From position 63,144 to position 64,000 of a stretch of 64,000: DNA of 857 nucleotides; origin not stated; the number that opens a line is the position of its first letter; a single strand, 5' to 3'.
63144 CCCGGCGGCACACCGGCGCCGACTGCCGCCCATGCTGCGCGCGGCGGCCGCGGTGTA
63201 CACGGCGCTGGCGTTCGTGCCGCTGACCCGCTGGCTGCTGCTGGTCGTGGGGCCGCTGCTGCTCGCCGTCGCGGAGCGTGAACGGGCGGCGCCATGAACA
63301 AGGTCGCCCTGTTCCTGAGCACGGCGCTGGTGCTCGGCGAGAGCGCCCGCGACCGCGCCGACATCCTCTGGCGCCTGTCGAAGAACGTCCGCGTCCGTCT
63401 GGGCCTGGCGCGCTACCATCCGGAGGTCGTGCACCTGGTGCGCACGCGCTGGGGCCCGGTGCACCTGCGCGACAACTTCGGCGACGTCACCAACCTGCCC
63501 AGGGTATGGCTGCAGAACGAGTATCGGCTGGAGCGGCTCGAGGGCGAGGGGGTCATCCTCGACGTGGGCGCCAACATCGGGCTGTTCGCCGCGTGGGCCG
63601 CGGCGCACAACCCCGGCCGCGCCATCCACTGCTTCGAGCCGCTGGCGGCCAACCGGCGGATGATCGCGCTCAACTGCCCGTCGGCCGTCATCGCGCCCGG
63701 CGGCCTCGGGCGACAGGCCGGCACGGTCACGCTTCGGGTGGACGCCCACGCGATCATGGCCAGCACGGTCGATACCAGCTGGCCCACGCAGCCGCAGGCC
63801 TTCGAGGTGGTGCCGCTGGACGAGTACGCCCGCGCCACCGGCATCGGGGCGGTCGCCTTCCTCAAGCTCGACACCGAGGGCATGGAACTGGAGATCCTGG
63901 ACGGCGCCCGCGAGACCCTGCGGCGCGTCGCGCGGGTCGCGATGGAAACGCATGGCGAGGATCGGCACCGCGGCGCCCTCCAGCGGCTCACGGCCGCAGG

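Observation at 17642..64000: ~46-kb exosortase/PEP-CTERM-type exopolysaccharide island with a non-canonical parts list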

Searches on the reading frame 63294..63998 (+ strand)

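Call 10: search_protein_families(library=ncbifam, proteins=[window:63294-63998:+], max_evalue=0.001)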
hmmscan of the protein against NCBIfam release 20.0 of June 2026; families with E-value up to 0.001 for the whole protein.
window:63294-63998:+ (235 aa): 1 family
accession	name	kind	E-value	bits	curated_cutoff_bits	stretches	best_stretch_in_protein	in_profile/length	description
TIGR01444.1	fkbM_fam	subfamily_domain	2.2e-21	76.8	37.7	1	87-220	1-143/143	FkbM family methyltransferase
